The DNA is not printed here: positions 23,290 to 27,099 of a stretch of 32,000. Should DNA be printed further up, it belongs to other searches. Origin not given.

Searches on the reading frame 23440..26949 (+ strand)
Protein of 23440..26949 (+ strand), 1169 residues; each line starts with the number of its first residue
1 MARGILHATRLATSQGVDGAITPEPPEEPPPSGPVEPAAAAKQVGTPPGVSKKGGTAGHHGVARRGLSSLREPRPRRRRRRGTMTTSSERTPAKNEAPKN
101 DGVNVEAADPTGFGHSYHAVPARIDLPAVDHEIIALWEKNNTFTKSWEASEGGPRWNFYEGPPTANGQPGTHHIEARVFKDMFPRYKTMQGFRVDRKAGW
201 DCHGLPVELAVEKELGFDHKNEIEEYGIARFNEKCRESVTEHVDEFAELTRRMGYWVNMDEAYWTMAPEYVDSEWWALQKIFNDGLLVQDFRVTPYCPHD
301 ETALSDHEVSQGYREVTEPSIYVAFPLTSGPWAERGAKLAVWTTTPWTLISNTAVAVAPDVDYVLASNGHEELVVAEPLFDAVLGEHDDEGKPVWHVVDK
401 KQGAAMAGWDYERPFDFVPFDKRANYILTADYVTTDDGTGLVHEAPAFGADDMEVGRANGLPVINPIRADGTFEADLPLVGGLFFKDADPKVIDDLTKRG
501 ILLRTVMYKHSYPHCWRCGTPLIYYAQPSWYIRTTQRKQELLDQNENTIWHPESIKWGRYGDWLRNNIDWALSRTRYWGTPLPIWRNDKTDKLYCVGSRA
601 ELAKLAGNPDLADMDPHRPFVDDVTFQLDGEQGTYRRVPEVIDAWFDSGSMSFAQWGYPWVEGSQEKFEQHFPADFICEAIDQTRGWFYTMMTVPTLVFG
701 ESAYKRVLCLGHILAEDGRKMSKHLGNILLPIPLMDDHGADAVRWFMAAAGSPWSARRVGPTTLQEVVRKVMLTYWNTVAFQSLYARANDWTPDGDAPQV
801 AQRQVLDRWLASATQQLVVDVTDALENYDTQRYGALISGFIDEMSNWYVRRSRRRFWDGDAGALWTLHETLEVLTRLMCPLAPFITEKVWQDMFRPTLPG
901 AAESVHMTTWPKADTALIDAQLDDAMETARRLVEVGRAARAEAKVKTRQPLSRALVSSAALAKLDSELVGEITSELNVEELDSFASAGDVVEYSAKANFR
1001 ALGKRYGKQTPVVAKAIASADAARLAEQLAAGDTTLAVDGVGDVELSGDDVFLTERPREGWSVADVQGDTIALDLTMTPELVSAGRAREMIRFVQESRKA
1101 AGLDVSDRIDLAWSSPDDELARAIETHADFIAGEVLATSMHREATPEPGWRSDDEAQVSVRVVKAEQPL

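Call 85: search_protein_families(library=pfam, proteins=[window:23440-26949:+], max_evalue=0.00001)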
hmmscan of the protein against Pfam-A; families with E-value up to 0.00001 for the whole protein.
window:23440-26949:+ (1169 aa): 4 families
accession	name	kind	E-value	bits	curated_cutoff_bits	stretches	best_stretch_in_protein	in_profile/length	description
PF00133.28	tRNA-synt_1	-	1e-114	384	22.7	1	133-750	2-405/414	tRNA synthetases class I (I, L, M and V)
PF19302.4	DUF5915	-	1.1e-41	143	27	1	972-1160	4-190/195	Domain of unknown function (DUF5915)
PF08264.19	Anticodon_1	-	1e-30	107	25.1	1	807-952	1-145/148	Anticodon-binding domain of tRNA ligase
PF09334.17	tRNA-synt_1g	-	1.1e-08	34.7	20.1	0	165-218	10-62/391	tRNA synthetases class I (M)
